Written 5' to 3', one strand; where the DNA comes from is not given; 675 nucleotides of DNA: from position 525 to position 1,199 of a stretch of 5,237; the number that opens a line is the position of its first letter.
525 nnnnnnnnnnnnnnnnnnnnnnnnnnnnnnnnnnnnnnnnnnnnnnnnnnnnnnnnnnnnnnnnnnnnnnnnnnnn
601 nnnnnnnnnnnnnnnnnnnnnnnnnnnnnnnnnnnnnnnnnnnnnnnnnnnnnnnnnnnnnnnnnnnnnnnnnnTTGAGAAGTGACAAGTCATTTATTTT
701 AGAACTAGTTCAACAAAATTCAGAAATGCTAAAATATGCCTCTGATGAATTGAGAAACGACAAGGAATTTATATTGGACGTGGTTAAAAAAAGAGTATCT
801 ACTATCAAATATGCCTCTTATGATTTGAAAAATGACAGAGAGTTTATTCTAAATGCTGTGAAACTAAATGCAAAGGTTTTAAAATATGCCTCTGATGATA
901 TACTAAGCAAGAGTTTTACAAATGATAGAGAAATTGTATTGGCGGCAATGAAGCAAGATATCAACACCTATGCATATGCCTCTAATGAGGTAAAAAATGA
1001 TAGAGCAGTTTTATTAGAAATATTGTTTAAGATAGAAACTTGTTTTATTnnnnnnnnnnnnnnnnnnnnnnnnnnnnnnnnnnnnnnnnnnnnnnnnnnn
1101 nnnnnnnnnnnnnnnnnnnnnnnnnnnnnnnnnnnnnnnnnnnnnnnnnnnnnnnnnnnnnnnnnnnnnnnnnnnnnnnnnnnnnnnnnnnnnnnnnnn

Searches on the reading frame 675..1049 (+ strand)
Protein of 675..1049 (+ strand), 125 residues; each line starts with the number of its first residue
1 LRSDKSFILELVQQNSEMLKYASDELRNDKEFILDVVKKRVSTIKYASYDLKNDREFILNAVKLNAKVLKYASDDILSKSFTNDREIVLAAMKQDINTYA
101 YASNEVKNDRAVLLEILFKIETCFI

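Call 4: search_protein_families(library=pfam, proteins=[window:675-1049:+], max_evalue=1)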
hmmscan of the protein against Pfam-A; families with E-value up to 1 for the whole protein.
window:675-1049:+ (125 aa): 4 families
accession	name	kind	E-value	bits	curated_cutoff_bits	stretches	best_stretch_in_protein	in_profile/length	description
PF13475.11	DUF4116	-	2.1e-44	149.3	24.9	4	29-76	1-48/49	Domain of unknown function (DUF4116)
PF17065.10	UPF0669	-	0.018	15.3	27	1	5-83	7-85/185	Putative cytokine, C6ORF120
PF21011.2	CetZ_C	-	0.1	12.5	21.6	0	83-117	39-73/180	Tubulin-like CetZ, C-terminal domain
PF22407.1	Cmr1_C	-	0.25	11.8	26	0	89-118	8-37/120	Cmr1, C-terminal domain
